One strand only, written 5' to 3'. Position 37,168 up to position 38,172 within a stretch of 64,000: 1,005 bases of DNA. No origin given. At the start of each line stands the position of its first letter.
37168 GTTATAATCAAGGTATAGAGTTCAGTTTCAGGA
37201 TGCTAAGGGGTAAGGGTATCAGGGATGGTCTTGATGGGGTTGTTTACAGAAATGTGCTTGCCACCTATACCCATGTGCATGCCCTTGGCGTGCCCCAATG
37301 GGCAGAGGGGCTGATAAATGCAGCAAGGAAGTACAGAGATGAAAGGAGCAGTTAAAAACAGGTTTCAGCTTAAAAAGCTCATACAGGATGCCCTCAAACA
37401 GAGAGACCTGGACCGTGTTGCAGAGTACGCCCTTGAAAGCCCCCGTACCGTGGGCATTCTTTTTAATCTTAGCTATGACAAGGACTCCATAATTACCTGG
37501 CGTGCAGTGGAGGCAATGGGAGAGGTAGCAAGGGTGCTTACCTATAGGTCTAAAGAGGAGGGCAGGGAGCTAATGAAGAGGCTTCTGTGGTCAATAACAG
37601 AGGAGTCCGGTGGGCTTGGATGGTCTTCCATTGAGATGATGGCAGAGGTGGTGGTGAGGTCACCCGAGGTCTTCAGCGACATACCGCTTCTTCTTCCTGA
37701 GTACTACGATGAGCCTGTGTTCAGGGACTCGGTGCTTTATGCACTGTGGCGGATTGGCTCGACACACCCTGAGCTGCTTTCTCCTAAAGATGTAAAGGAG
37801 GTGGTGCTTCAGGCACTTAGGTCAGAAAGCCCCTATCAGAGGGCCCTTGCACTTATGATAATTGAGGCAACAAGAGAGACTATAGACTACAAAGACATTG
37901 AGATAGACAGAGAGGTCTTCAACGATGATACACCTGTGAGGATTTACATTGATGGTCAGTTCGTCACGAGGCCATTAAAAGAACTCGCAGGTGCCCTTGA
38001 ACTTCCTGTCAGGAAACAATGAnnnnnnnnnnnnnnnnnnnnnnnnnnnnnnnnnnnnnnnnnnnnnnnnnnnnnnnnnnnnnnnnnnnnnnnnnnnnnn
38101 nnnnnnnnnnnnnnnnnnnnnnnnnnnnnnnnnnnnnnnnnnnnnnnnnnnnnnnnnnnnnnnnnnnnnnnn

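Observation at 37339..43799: Sigma-54 two-component module plus a 10-heme cytochrome inserted inside the dsr locus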

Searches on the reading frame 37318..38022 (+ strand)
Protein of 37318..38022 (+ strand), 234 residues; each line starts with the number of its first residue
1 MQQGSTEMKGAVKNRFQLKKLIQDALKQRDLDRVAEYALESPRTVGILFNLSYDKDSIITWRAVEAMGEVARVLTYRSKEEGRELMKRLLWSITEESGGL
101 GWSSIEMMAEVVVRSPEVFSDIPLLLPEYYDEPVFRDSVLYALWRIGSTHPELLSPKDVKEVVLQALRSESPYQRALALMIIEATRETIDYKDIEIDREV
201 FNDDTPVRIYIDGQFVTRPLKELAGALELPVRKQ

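Call 4: search_protein_families(library=pfam, proteins=[window:37318-38022:+], max_evalue=0.01)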
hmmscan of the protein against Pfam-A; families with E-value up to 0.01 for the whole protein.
window:37318-38022:+ (234 aa): 1 family
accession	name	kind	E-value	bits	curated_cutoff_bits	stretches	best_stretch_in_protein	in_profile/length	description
PF13646.12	HEAT_2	-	0.0091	16.7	27.7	0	156-182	29-55/88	HEAT repeats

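Call 6: search_protein_families(library=ncbifam, proteins=[window:37318-38022:+], max_evalue=0.01)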
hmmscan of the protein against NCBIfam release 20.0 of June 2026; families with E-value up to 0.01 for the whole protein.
window:37318-38022:+ (234 aa): 1 family
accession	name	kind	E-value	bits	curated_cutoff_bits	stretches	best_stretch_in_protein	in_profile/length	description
NF045662.1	DVU0298_fam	equivalog_domain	8e-41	139.9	75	1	22-225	2-209/213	DVU0298 family protein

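Call 24: find_homologous_proteins(query=window:37318-38022:+, max_evalue=0.001)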
Query window:37318-38022:+ (234 aa): 12 proteins with E <= 0.001 among 527 candidates.
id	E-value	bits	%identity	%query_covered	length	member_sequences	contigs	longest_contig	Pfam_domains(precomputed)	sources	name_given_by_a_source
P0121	6.7e-138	475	97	97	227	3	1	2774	-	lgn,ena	-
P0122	3.0e-113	395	78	100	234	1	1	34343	-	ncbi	-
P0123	1.5e-105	370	76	97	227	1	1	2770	-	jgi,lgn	jgi:hypothetical protein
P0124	1.9e-102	360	76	94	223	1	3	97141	-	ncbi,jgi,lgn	-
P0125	6.4e-88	312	64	97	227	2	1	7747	-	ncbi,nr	ncbi:MAG: hypothetical protein D6710_03665 [Nitrospirae bacterium]|nr:MAG: hypothetical protein D671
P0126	5.7e-77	276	61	90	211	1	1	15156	-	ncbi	-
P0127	1.6e-75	271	62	86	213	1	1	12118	-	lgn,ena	-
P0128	8.5e-73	263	59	86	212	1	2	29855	-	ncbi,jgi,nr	ncbi:MAG: hypothetical protein GXO99_05455 [Nitrospirae bacterium]|nr:hypothetical protein [Nitrospi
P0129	1.6e-51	193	48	88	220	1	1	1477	-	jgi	-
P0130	1.2e-42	164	40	90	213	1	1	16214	-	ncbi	-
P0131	2.1e-14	72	31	85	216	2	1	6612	-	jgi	jgi:hypothetical protein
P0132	1.4e-13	69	31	75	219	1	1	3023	PF02985.29,PF13513.13,PF13646.13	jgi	jgi:hypothetical protein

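Call 25: find_encoding_contigs(protein=P0128, flank=10000, max_places=2)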
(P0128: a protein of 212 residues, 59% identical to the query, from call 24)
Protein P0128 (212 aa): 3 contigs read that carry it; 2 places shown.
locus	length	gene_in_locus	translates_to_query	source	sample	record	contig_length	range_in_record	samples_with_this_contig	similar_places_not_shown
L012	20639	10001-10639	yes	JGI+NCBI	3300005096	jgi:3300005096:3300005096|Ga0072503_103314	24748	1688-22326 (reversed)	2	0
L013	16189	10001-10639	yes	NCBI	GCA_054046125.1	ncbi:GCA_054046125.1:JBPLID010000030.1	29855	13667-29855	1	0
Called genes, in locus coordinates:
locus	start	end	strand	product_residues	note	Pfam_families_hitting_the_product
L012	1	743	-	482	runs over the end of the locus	PF18914:DUF5666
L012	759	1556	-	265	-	PF20112:DUF6502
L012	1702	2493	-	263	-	PF21948:LplA-B_cat, PF03099:BPL_LplA_LipB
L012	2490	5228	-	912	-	PF00005:ABC_tran (faint), PF02463:SMC_N (faint), PF13191:AAA_16 (faint), PF13304:AAA_21 (faint), PF13555:AAA_29 (faint), PF20703:nSTAND1 (faint), PF17760:UvrA_inter (weak), PF17755:UvrA_DNA-bind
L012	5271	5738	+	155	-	PF02481:DNA_processg_A, PF18306:LDcluster4, PF03641:Lysine_decarbox (weak)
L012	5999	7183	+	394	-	PF03460:NIR_SIR_ferr, PF01077:NIR_SIR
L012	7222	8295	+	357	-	PF03460:NIR_SIR_ferr, PF01077:NIR_SIR, PF12838:Fer4_7 (weak)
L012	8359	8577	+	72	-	-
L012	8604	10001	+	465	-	PF01656:CbiA, PF13500:AAA_26, PF07685:GATase_3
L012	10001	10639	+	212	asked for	-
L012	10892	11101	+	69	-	-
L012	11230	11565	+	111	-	PF04358:DsrC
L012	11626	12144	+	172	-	PF14361:RsbRD_N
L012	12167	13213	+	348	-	PF02665:Nitrate_red_gam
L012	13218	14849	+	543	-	PF12838:Fer4_7 (faint), PF13183:Fer4_8, PF13237:Fer4_10 (faint), PF13534:Fer4_17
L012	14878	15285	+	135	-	-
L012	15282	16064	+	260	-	PF13534:Fer4_17 (faint), PF12838:Fer4_7 (faint), PF13187:Fer4_9 (faint), PF13237:Fer4_10 (faint), PF13247:Fer4_11, PF00037:Fer4 (weak), PF12837:Fer4_6 (weak)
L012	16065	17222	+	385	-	PF03916:NrfD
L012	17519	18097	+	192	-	PF01558:POR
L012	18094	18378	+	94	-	PF13187:Fer4_9 (faint), PF12797:Fer4_2 (faint), PF12837:Fer4_6 (faint), PF13237:Fer4_10 (faint), PF00037:Fer4 (faint), PF14697:Fer4_21, PF12838:Fer4_7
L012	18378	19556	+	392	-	PF01855:POR_N, PF17147:PFOR_II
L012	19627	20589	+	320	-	PF02775:TPP_enzyme_C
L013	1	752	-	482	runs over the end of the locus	PF18914:DUF5666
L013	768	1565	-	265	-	PF20112:DUF6502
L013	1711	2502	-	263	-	PF21948:LplA-B_cat, PF03099:BPL_LplA_LipB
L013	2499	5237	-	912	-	PF00005:ABC_tran (faint), PF02463:SMC_N (faint), PF13191:AAA_16 (faint), PF13304:AAA_21 (faint), PF13555:AAA_29 (faint), PF20703:nSTAND1 (faint), PF17760:UvrA_inter (weak), PF17755:UvrA_DNA-bind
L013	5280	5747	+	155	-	PF02481:DNA_processg_A, PF18306:LDcluster4, PF03641:Lysine_decarbox (weak)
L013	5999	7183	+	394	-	PF03460:NIR_SIR_ferr, PF01077:NIR_SIR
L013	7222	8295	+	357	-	PF03460:NIR_SIR_ferr, PF01077:NIR_SIR, PF12838:Fer4_7 (weak)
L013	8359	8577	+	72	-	-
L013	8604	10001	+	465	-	PF01656:CbiA, PF13500:AAA_26, PF01174:SNO (weak), PF07685:GATase_3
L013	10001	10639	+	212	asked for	-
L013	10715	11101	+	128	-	-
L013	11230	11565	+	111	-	PF04358:DsrC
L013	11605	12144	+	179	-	PF14361:RsbRD_N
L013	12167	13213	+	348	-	PF02665:Nitrate_red_gam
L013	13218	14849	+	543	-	PF12838:Fer4_7 (faint), PF13183:Fer4_8, PF13237:Fer4_10 (faint), PF13534:Fer4_17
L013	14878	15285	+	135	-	-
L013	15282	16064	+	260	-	PF13534:Fer4_17 (faint), PF12838:Fer4_7 (faint), PF13187:Fer4_9 (faint), PF13237:Fer4_10 (faint), PF13247:Fer4_11, PF00037:Fer4 (weak), PF12837:Fer4_6 (weak)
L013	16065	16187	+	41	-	?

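Call 26: find_encoding_contigs(protein=P0130, flank=10000, max_places=2)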
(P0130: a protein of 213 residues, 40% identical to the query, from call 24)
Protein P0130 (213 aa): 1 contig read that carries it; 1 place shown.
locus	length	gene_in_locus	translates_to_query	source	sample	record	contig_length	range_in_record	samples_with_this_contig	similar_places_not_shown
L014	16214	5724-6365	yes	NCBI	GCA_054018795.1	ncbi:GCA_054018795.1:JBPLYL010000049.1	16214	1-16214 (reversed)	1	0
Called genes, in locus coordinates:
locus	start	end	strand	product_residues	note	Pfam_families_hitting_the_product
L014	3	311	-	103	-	?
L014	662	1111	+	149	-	PF02481:DNA_processg_A (faint), PF18306:LDcluster4, PF03641:Lysine_decarbox (weak)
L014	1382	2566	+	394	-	PF03460:NIR_SIR_ferr, PF01077:NIR_SIR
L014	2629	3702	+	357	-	PF03460:NIR_SIR_ferr, PF01077:NIR_SIR, PF13237:Fer4_10 (weak)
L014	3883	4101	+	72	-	-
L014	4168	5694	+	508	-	PF01656:CbiA, PF13500:AAA_26 (weak), PF01174:SNO (weak), PF07685:GATase_3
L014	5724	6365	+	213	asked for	-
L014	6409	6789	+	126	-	-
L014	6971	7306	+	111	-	PF04358:DsrC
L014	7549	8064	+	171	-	PF14361:RsbRD_N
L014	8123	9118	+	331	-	PF02665:Nitrate_red_gam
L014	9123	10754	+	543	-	PF13183:Fer4_8, PF13237:Fer4_10 (faint), PF13534:Fer4_17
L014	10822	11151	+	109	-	-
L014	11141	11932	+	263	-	PF13237:Fer4_10 (faint), PF13247:Fer4_11, PF12838:Fer4_7 (weak), PF00037:Fer4 (weak), PF12837:Fer4_6 (weak)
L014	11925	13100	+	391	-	PF03916:NrfD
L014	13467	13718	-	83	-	PF01206:TusA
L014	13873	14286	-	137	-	PF02635:DsrE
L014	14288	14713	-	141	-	PF02635:DsrE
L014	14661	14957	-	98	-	PF04077:DsrH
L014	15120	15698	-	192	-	PF01613:Flavin_Reduct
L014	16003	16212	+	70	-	?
